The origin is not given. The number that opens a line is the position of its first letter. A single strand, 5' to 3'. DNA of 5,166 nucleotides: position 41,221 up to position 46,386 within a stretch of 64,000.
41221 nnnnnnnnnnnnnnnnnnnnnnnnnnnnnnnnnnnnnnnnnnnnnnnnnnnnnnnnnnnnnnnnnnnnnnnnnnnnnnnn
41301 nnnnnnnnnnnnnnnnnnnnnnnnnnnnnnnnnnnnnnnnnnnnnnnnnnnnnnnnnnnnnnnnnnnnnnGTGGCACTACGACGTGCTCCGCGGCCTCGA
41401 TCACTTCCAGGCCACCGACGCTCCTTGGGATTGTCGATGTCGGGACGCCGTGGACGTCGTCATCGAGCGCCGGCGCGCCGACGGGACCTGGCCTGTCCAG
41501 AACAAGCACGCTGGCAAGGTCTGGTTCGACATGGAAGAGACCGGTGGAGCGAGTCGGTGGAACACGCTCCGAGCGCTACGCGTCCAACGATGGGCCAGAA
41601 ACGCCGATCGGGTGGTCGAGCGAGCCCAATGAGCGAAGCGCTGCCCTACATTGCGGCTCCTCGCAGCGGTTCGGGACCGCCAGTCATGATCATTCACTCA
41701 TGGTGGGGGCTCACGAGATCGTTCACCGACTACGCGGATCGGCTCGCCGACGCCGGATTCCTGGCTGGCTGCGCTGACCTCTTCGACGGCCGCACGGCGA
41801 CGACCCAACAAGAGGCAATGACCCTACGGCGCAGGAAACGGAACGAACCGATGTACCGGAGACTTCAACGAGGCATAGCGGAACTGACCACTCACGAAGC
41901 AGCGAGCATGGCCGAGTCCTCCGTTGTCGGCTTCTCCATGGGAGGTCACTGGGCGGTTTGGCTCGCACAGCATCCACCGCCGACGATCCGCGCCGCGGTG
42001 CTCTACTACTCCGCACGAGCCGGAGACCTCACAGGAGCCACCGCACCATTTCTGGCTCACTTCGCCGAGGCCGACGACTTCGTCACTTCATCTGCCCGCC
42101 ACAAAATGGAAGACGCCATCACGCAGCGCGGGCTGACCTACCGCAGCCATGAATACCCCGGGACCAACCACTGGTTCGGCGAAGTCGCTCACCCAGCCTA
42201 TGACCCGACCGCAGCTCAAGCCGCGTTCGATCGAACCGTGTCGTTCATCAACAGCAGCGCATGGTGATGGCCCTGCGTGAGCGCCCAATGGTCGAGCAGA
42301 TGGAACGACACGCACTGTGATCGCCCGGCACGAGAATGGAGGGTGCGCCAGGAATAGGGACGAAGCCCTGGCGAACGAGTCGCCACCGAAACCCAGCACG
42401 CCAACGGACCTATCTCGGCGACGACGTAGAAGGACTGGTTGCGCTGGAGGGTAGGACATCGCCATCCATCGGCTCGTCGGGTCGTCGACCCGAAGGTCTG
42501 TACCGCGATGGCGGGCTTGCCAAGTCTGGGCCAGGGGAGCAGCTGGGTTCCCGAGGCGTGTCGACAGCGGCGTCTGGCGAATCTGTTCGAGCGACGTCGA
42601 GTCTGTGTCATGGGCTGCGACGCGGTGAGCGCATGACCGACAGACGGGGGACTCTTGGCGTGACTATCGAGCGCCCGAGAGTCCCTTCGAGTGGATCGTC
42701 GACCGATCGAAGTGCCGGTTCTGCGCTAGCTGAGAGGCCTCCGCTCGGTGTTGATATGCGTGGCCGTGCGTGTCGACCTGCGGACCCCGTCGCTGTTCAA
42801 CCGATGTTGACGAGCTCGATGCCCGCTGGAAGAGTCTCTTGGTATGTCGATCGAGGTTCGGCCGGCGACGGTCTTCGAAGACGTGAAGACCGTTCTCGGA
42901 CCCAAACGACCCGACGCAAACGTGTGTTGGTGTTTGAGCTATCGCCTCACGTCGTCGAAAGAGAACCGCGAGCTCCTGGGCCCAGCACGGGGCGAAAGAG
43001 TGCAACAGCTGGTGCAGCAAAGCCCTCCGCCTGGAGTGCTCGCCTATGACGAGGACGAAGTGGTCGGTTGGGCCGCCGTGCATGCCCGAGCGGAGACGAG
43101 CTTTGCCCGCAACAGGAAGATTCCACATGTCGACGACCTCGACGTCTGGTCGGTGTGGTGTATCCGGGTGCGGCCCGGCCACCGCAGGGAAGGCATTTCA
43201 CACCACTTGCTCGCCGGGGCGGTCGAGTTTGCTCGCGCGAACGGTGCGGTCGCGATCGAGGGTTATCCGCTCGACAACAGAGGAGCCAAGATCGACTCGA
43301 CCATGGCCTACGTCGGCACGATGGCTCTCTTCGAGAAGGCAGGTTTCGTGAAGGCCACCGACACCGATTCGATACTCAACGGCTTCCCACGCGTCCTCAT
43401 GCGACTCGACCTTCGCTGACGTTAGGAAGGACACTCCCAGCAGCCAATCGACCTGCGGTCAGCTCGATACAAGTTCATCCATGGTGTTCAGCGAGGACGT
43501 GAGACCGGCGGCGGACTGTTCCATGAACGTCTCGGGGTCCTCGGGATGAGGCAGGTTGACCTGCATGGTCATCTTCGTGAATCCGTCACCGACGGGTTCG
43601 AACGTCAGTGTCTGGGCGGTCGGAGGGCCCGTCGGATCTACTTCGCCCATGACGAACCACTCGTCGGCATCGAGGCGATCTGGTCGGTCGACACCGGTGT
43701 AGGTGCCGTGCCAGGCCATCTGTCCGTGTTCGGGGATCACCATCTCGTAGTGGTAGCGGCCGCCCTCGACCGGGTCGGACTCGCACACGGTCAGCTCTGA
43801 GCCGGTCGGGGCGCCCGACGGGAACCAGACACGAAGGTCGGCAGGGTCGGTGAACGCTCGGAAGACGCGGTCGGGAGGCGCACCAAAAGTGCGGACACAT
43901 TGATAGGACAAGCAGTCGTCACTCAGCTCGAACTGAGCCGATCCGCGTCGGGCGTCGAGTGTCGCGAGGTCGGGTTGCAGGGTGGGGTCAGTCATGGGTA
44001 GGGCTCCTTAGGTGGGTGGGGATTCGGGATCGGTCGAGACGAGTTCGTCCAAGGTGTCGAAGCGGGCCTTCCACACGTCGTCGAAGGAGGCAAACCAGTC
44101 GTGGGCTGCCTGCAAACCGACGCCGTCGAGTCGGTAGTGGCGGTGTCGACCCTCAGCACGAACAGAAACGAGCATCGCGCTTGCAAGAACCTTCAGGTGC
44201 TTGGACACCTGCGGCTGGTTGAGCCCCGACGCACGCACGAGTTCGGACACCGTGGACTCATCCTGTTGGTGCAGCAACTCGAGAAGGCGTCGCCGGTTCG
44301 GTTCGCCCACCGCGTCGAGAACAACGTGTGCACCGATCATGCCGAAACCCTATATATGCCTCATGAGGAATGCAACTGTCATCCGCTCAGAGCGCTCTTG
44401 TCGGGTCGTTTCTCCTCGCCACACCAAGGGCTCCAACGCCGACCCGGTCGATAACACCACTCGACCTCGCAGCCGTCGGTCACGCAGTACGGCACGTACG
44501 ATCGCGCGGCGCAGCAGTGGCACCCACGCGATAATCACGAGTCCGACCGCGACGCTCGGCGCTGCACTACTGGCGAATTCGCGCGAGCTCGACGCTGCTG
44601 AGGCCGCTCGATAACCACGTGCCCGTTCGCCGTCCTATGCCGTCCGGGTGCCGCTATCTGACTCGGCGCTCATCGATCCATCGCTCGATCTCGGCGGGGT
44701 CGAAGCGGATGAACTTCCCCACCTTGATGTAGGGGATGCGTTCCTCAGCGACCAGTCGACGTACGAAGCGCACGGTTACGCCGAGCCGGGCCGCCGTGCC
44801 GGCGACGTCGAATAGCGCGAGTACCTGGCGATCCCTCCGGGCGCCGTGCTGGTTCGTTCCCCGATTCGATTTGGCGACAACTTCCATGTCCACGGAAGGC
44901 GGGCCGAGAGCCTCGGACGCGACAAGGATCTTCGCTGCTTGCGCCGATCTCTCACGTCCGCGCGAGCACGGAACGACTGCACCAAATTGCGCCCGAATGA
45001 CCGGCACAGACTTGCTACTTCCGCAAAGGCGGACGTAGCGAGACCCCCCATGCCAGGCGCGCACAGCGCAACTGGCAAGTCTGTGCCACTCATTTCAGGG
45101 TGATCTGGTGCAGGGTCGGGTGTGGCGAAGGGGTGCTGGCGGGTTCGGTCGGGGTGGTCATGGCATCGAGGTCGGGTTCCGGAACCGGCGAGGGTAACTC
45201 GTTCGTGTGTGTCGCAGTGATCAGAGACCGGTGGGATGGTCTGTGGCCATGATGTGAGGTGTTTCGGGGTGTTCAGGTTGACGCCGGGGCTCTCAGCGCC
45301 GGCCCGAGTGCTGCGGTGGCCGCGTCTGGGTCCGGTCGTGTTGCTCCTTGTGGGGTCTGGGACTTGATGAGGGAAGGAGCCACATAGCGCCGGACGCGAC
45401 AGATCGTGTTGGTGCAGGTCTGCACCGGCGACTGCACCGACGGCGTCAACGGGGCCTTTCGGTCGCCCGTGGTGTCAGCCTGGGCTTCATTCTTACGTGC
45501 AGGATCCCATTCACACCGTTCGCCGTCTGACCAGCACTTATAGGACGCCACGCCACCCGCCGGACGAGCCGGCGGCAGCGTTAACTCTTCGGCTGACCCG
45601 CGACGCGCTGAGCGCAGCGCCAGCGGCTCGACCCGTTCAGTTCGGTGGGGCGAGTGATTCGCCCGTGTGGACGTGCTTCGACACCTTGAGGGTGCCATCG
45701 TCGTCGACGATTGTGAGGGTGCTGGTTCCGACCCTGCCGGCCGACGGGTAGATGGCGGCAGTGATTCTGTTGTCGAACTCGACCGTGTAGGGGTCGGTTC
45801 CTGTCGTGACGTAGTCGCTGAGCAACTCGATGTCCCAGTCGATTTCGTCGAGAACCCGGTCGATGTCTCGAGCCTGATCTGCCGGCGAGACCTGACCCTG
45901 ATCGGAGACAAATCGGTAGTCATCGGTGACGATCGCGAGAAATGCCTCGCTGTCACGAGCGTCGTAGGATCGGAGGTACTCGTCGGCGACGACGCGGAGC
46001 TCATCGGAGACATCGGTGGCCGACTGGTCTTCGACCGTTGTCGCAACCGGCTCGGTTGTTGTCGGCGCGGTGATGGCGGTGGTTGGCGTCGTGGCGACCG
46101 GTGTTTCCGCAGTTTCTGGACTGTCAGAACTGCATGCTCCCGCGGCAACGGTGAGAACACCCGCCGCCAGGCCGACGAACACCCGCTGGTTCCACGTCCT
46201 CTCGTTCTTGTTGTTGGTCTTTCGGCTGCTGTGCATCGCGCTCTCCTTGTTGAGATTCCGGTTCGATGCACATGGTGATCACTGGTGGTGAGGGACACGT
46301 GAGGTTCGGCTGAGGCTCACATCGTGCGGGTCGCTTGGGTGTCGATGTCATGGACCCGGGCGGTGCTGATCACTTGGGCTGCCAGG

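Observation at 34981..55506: About 20.5-kb integrase island inserted in the 3' end of an acyl-CoA dehydrogenase gene, bounded by an 80-bp coding direct repeat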

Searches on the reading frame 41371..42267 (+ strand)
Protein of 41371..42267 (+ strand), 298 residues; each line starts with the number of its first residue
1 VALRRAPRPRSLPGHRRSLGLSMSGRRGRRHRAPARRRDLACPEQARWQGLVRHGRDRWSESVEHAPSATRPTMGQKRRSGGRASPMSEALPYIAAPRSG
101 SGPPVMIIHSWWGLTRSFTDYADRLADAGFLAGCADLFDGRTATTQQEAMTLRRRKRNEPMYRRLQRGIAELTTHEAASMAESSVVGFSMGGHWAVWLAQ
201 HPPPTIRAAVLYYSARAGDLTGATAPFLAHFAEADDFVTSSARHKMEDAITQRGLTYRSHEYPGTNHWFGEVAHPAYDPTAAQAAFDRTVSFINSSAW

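Call 22: search_protein_families(library=pfam, proteins=[window:41371-42267:+], max_evalue=0.05)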
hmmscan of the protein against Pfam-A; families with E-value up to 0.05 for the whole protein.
window:41371-42267:+ (298 aa): 5 families
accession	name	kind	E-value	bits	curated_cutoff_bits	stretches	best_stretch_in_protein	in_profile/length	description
PF01738.24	DLH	-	5.2e-32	111.6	21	1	93-295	4-215/217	Dienelactone hydrolase family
PF00756.26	Esterase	-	1.8e-05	25.1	22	1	180-203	116-137/251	Putative esterase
PF00326.27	Peptidase_S9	-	0.00048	20.1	22.6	0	223-286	143-205/213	Prolyl oligopeptidase family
PF12146.15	Hydrolase_4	-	0.0016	18.3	27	0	182-212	77-107/239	Serine aminopeptidase, S33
PF12695.13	Abhydrolase_5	-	0.023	14.9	27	1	176-267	52-140/164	Alpha/beta hydrolase family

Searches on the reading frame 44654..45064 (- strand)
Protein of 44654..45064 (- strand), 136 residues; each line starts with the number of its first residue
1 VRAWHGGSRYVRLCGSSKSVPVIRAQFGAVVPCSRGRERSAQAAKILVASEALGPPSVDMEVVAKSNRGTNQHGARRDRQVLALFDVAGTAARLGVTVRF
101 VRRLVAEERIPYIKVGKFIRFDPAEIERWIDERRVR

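Call 22: search_protein_families(library=pfam, proteins=[window:44654-45064:-], max_evalue=0.05)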
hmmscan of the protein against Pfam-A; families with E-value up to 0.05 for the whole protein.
window:44654-45064:- (136 aa): 1 family
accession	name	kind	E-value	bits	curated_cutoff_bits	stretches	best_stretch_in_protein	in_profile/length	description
PF12728.13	HTH_17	-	2.5e-10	40.9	27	1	86-134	3-51/51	Helix-turn-helix domain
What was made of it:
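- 44654..45064 (-): Excisionase-type HTH_17 gene. The domain lies in the C-terminal 50 residues, so the real gene is probably shorter (about 44654-44860). PF12728, E = 2.5e-10 (call 22).
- Checked: An HTH_17 (PF12728) gene lies at 44654-45064 on the minus strand (call 22).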

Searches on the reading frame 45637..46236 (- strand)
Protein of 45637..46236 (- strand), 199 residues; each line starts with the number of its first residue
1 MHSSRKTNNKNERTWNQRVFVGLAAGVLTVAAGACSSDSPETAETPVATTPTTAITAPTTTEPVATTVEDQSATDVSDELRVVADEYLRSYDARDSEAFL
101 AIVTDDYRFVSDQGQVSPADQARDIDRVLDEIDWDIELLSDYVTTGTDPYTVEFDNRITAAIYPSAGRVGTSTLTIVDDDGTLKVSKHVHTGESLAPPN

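Call 22: search_protein_families(library=pfam, proteins=[window:45637-46236:-], max_evalue=0.05)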
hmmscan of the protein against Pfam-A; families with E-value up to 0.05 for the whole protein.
window:45637-46236:- (199 aa): 2 families
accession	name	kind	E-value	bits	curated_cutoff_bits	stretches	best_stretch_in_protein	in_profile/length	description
PF12680.13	SnoaL_2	-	0.00084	20.3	27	1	85-167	2-81/102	SnoaL-like domain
PF14534.12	DUF4440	-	0.028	15.3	25.2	0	84-117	5-38/107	Domain of unknown function (DUF4440)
